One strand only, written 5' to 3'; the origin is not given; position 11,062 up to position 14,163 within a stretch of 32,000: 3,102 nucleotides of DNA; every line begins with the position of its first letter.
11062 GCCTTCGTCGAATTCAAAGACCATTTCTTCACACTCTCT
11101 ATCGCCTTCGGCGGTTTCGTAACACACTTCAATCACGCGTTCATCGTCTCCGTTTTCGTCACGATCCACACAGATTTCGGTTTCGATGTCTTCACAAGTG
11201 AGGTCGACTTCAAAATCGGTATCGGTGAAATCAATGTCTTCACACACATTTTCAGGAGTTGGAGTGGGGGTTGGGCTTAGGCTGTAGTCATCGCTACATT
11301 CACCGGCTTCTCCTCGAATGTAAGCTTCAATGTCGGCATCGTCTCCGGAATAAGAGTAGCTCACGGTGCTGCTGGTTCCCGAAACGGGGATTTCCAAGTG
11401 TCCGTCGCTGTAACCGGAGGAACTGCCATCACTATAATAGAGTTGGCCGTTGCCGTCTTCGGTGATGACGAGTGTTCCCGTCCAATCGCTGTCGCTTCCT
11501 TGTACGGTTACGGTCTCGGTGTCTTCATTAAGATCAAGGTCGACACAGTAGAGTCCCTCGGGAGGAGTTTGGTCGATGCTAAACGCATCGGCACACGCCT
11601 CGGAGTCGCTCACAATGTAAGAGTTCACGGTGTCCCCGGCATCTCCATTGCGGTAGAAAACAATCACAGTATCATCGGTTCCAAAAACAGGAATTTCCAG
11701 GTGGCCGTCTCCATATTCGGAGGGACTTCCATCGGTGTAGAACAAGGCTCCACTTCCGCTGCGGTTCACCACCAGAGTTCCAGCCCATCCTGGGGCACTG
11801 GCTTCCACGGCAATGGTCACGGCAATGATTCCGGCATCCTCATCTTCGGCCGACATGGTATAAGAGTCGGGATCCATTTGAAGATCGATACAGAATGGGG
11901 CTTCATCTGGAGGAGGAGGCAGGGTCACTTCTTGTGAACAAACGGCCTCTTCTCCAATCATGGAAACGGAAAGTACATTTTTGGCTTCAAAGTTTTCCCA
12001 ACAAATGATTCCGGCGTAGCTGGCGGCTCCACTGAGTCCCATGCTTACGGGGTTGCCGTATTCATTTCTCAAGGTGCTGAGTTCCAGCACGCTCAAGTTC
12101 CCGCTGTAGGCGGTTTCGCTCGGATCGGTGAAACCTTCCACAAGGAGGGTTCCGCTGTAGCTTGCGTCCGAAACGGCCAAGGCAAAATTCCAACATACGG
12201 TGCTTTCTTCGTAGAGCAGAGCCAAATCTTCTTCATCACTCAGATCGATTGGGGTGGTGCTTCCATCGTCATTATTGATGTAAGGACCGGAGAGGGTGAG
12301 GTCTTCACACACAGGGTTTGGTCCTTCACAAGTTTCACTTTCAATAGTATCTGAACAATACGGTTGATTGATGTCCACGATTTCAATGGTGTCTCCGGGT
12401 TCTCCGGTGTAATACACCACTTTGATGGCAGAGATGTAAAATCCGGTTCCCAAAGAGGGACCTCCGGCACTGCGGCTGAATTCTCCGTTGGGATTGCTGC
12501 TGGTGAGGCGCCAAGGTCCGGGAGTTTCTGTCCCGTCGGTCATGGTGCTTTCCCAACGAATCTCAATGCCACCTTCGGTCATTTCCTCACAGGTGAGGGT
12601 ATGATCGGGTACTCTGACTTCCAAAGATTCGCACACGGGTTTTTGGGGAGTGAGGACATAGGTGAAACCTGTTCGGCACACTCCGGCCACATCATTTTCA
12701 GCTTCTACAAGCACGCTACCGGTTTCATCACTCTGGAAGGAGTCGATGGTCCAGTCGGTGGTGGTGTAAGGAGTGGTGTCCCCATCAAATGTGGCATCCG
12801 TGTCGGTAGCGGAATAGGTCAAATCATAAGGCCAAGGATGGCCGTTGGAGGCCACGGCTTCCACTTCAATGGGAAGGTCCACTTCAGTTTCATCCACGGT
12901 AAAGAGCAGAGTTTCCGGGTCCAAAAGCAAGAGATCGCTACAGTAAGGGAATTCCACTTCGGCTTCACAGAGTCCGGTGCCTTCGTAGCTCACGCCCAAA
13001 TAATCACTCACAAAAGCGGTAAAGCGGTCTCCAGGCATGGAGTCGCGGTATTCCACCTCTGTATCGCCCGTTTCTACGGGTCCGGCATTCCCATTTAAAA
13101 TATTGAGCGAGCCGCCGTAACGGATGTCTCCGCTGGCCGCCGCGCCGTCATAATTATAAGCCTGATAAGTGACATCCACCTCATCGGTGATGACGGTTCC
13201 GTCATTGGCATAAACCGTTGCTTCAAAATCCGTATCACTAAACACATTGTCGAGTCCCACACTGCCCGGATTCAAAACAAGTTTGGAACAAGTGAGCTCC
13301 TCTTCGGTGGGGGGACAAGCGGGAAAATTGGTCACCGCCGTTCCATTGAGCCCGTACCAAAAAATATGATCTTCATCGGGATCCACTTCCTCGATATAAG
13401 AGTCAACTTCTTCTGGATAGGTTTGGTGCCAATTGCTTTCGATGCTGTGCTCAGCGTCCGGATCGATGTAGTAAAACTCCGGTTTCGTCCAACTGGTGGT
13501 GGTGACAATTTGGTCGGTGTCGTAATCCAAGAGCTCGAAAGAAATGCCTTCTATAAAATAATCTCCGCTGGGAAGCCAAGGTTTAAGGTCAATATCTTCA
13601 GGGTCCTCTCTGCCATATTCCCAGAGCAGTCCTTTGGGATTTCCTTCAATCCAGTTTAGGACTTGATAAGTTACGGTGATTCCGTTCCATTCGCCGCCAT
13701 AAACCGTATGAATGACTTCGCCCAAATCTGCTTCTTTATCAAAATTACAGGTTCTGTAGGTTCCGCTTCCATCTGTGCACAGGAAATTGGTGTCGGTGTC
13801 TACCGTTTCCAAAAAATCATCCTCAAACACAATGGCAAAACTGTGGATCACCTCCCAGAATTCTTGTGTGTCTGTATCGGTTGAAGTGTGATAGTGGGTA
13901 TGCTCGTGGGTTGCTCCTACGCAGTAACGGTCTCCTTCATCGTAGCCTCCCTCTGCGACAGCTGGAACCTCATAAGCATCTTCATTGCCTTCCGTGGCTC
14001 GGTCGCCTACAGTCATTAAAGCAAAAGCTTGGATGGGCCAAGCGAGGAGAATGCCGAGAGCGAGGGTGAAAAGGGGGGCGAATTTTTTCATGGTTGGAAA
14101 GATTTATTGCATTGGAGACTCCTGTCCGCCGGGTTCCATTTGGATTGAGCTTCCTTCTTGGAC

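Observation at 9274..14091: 1605-aa secreted protein combining extreme acidity with 36 cysteines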

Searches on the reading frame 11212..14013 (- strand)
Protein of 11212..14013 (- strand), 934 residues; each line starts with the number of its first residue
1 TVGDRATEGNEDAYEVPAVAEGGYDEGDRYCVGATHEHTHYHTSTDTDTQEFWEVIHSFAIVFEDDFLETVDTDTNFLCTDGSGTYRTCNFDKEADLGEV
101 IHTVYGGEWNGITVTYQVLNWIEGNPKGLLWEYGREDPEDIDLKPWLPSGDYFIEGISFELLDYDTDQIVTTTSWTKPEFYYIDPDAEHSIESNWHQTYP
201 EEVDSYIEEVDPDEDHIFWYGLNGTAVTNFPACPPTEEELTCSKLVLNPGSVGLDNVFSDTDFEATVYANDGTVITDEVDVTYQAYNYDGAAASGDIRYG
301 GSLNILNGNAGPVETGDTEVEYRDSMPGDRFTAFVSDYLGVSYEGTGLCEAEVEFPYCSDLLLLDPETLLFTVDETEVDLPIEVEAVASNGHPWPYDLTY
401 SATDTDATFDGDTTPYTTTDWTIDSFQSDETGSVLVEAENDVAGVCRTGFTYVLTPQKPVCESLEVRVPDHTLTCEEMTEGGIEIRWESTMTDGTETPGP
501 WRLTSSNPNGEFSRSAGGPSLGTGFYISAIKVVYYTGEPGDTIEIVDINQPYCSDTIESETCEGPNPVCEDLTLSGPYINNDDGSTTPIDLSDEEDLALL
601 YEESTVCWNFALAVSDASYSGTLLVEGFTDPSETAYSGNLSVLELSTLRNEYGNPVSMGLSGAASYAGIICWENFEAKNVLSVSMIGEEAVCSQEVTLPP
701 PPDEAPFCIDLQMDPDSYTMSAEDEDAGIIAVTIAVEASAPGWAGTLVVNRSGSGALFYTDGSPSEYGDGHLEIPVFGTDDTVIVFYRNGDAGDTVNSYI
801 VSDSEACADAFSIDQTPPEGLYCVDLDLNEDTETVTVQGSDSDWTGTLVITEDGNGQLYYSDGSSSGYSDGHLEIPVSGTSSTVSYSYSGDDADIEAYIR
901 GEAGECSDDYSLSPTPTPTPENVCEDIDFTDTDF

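Call 37: predict_structure(alignment_id=A2)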
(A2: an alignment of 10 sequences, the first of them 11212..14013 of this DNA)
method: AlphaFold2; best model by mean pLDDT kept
length: 934 residues; sequences in the alignment: 10
mean_pLDDT: 75.4   pTM: 0.34
mean pLDDT of the five models: 75.4, 74.9, 73.8, 70.8, 68.5
residues with pLDDT >= 90: 147; 70-90: 539; 50-70: 138; < 50: 110
segments of 3 or more residues with pLDDT < 50: 1-25, 188-193, 200-217, 235-239, 300-310, 366-378, 455-458, 563-566, 915-934
pLDDT, mean of each block of 10 residues (from residue 1): 25 29 52 80 73 83 88 85 80 79 78 88 82 80 78 85 84 83 59 52 33 46 76 57 77 57 82 73 77 63 45 75 77 75 75 73 53 47 66 70 82 81 74 71 54 52 80 78 87 74 89 88 87 89 86 84 58 88 85 84 88 77 86 81 84 88 82 80 78 82 77 90 82 91 88 89 84 90 92 90 79 77 85 87 88 84 83 89 87 85 80 51 40 35
secondary structure, 60 per line:
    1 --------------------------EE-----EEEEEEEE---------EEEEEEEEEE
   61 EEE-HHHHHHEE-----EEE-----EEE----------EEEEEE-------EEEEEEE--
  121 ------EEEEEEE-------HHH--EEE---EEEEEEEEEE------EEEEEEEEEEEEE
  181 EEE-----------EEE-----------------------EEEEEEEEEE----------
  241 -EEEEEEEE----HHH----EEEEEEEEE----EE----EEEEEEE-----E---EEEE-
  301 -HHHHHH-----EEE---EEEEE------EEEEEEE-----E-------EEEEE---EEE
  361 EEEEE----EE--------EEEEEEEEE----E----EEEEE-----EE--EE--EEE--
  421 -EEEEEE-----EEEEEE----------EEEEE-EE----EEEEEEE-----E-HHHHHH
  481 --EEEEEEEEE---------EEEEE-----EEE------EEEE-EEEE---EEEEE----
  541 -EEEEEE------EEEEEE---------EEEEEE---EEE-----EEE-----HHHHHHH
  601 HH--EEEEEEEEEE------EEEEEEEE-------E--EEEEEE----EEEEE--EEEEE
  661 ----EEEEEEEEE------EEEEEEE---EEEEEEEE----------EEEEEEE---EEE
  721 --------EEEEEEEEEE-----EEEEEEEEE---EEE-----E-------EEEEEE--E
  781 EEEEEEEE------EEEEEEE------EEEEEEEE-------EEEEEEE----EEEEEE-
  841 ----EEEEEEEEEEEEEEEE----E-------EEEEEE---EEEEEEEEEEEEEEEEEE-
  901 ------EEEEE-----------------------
elements in order (helices of 4 or more, strands of 3 or more residues): E34-41 E51-63 H65-70 E78-80 E86-88 E99-104 E112-118 E127-133 E146-148 E152-161 E168-183 E195-197 E221-230 E242-249 E261-269 E280-286 E296-299 H302-307 E313-315 E319-323 E330-336 E350-354 E358-365 E380-388 E398-402 E416-418 E422-427 E433-438 E449-453 E461-467 H475-480 E483-491 E501-505 E511-513 E520-523 E525-528 E532-536 E542-547 E554-559 E569-574 E578-580 E586-588 H594-602 E605-614 E621-628 E639-644 E649-653 E656-660 E665-673 E680-686 E690-697 E708-714 E718-720 E729-738 E744-752 E756-758 E772-777 E780-788 E795-801 E808-815 E823-829 E834-839 E845-860 E873-878 E882-899 E907-911

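Call 45: fold_search(model_id=the predicted structure, library=pdb)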
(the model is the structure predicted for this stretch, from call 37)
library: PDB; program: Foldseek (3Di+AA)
matches with E <= 10: 1854; with E <= 0.001: 214
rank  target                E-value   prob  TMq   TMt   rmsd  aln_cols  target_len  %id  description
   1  7sqc_O0               2.8e-14  1.00  0.14  0.12  54.1      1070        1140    8  Ciliary C1 central pair apparatus isolated from Chlamydomonas reinhardtii (released 2022-04-13)
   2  9ijj_O                9.2e-14  1.00  0.13  0.10  82.0      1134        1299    8  In situ structure of the central apparatus in mouse sperm axoneme. (released 2025-06-04)
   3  8ayh_B                2.6e-13  1.00  0.15  0.15  41.9      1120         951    9  Structure of Complement C5 in Complex with small molecule inhibitor and CVF (released 2022-12-21)
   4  9ijj_4I               5.1e-13  1.00  0.12  0.05  76.6       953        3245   10  In situ structure of the central apparatus in mouse sperm axoneme. (released 2025-06-04)
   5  8s3o_A                5.3e-13  1.00  0.12  0.09  38.7      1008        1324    8  Structure of native human CD109 (released 2025-03-05)
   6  7r5k_10               1.1e-12  1.00  0.12  0.07  49.9      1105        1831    9  Human nuclear pore complex (constricted) (released 2022-06-22)
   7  7o7p_A                2.3e-12  1.00  0.16  0.13  42.7      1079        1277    8  (h-alpha2M)4 activated state (released 2022-04-13)
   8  7o7p_C                2.7e-12  1.00  0.16  0.13  42.7      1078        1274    8  (h-alpha2M)4 activated state (released 2022-04-13)
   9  7som_D                2.7e-12  1.00  0.13  0.09  56.8       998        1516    9  Ciliary C2 central pair apparatus isolated from Chlamydomonas reinhardtii (released 2022-04-13)
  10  9ijj_4G               3.4e-12  1.00  0.12  0.04  76.6       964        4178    9  In situ structure of the central apparatus in mouse sperm axoneme. (released 2025-06-04)
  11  7o7n_A                5.4e-12  1.00  0.16  0.13  42.2      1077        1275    8  (h-alpha2M)4 semiactivated I state (released 2022-04-13)
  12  9fx2                  1.1e-11  1.00  0.16  0.14  42.4      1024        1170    9  Structure of methylamine activated CD109 (released 2025-03-19)
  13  9u62_E                1.2e-11  1.00  0.16  0.11  39.9      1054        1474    9  AP pathways C3 convertase C3bBbP and C3 complex (released 2026-01-14)
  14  6h04_A                1.3e-11  1.00  0.17  0.14  41.8      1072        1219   10  Closed conformation of the Membrane Attack Complex (released 2018-12-19)
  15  9u60_E                3.1e-11  1.00  0.16  0.12  34.0       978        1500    9  C3 convertases zymogen C4b2 in loading state (released 2026-01-14)
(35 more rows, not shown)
